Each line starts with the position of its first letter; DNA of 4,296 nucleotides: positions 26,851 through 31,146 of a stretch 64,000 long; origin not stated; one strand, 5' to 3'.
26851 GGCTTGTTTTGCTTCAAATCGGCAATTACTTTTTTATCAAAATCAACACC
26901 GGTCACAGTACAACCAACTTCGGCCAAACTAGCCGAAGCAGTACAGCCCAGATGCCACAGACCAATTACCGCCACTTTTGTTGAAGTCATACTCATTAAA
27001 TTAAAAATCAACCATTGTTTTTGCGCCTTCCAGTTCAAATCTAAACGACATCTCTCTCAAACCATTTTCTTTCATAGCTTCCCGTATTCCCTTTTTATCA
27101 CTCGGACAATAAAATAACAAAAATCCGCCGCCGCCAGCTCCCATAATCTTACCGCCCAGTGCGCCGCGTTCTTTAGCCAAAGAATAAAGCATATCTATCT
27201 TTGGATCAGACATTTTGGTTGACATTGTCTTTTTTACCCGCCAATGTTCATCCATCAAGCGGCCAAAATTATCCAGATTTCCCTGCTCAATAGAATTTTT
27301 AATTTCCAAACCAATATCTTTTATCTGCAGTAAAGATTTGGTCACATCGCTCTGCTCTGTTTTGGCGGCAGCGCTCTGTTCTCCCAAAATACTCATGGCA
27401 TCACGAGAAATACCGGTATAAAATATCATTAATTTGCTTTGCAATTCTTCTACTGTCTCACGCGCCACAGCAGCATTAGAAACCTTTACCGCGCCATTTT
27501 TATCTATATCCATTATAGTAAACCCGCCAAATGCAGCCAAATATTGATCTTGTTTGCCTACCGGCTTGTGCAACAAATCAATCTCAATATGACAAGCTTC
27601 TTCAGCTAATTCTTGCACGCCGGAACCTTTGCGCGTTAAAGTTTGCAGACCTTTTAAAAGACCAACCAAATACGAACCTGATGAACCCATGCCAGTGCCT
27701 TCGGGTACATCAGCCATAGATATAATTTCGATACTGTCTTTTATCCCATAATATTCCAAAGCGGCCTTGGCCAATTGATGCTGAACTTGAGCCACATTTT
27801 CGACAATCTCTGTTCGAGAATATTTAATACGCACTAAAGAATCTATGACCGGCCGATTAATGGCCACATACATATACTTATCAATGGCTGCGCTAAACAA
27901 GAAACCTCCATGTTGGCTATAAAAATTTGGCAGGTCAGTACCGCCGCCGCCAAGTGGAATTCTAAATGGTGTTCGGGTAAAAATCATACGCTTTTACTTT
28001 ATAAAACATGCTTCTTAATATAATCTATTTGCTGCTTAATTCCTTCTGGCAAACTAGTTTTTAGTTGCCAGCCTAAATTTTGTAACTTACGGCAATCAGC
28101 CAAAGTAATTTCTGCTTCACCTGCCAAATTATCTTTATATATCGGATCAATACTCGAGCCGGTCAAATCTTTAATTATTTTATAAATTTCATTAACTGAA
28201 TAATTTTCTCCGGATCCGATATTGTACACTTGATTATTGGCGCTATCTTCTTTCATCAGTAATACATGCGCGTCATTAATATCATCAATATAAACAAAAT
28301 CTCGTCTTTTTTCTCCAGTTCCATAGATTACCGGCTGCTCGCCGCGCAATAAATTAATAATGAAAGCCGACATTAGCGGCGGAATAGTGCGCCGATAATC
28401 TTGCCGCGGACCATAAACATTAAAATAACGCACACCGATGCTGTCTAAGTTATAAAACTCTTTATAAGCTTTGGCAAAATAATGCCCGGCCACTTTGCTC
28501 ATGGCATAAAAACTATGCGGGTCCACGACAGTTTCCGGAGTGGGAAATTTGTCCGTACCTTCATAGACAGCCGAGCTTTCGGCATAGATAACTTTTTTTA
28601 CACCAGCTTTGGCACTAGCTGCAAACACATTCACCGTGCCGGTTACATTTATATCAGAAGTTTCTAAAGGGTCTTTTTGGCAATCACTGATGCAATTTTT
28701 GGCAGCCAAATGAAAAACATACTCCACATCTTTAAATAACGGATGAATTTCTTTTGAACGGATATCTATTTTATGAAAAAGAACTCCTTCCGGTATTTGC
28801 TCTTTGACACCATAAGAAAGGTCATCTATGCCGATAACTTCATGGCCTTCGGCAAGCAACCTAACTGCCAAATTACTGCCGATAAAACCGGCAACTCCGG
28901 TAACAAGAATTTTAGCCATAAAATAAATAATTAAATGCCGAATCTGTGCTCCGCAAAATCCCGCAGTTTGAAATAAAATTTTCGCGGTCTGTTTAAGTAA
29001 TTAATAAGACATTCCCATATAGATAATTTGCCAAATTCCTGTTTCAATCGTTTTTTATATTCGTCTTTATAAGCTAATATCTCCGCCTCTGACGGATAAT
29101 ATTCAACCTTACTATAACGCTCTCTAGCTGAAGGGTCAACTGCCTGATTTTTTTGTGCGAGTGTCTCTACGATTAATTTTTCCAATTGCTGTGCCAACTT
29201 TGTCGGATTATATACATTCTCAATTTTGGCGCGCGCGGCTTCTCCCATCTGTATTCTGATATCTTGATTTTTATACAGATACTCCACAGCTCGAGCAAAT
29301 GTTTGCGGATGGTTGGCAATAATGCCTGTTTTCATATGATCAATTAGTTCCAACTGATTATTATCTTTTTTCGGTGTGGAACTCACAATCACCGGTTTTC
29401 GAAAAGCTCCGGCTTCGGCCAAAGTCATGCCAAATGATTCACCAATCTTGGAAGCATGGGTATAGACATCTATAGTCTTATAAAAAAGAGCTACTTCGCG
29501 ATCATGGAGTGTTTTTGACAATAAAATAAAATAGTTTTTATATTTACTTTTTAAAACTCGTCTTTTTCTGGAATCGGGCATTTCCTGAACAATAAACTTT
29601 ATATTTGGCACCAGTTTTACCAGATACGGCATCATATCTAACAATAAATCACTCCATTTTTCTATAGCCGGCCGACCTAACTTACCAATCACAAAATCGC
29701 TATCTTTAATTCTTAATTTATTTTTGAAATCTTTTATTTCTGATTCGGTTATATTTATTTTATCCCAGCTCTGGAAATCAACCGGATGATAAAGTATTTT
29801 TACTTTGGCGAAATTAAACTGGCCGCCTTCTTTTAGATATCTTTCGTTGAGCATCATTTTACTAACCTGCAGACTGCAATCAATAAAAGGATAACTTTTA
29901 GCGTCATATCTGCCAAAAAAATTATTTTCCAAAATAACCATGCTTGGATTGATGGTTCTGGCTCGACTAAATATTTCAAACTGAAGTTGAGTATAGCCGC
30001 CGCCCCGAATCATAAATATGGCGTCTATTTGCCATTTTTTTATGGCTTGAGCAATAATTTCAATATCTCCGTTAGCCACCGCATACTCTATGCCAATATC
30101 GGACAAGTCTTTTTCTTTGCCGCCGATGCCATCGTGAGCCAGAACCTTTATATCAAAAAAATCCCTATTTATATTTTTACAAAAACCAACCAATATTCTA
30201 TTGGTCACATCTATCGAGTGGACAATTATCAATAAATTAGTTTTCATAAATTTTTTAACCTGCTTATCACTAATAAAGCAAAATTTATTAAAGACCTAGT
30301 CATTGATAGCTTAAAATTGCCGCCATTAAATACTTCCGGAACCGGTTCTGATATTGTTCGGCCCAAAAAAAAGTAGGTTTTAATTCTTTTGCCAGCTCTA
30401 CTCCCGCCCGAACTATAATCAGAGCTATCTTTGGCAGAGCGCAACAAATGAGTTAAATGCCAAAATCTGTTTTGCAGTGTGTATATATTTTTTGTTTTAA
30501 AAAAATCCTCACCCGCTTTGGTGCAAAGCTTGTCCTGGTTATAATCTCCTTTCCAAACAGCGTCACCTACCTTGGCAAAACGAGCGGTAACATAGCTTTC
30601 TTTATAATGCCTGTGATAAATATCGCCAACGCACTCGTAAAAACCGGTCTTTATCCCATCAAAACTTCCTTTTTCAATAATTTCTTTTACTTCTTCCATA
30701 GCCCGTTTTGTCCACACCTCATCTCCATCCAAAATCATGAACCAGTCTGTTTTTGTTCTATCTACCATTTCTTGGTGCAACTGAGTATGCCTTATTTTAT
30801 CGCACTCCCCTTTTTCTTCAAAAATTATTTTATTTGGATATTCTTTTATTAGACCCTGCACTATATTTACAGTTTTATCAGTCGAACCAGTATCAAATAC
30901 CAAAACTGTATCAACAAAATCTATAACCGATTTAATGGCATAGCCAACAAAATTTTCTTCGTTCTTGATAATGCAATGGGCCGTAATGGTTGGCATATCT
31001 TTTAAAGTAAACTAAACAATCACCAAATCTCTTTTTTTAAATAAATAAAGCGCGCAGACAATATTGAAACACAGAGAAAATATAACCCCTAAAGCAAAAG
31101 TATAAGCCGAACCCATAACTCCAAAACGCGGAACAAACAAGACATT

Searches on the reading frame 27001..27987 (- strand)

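Call 42: search_protein_families(library=pfam, proteins=[window:27001-27987:-], max_evalue=0.0001)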
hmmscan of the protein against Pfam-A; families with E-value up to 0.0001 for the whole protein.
window:27001-27987:- (328 aa): 2 families
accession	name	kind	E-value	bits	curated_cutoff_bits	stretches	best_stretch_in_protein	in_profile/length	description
PF08544.19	GHMP_kinases_C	-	5.9e-11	43.1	21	1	233-308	5-82/85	GHMP kinases C terminal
PF00288.32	GHMP_kinases_N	-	9.9e-11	42.2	22.3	1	73-155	7-87/87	GHMP kinases N terminal domain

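Call 68: search_protein_families(library=ncbifam, proteins=[window:27001-27987:-], max_evalue=0.00001)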
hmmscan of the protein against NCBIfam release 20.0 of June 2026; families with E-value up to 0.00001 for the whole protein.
window:27001-27987:- (328 aa): 9 families
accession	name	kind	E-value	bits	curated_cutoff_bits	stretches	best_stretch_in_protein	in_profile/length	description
NF049969.1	GlMnHpPKinHddA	equivalog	3.7e-46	158.1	600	1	2-324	3-335/338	D-glycero-D-manno-heptose 7-phosphate kinase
NF009948.0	PRK13412.1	equivalog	7.2e-29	100.1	721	1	75-310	718-953/974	bifunctional fucokinase/fucose-1-phosphate guanylyltransferase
TIGR00549.1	mevalon_kin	equivalog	6.3e-22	78.4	163.05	1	33-291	22-274/276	mevalonate kinase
NF003036.0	PRK03926.1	equivalog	4.4e-16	58.8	403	1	32-313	26-287/302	mevalonate kinase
NF003006.0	PRK03817.1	equivalog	1.6e-11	43.8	443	1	227-311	247-331/352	galactokinase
TIGR00131.1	gal_kin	equivalog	2.9e-08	33.1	226.65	0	229-298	285-354/388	galactokinase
NF002288.1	PRK01212.1-4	equivalog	6.1e-07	28.8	194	1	60-308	54-281/303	homoserine kinase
NF003705.0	PRK05322.1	equivalog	5.7e-06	25.3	385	0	226-288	281-343/388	galactokinase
NF003472.0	PRK05101.1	equivalog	6.8e-06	25.2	499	0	70-154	101-181/382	galactokinase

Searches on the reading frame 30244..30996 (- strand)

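Call 42: search_protein_families(library=pfam, proteins=[window:30244-30996:-], max_evalue=0.0001)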
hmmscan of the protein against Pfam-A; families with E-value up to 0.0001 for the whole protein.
window:30244-30996:- (250 aa): 2 families
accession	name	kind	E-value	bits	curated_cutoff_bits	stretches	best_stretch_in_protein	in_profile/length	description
PF00535.33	Glycos_transf_2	-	3.2e-13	50.4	23.3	1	10-139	6-132/168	Glycosyl transferase family 2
PF13704.12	Glyco_tranf_2_4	-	2.9e-06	28.1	27.5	1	11-100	1-89/98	Glycosyl transferase family 2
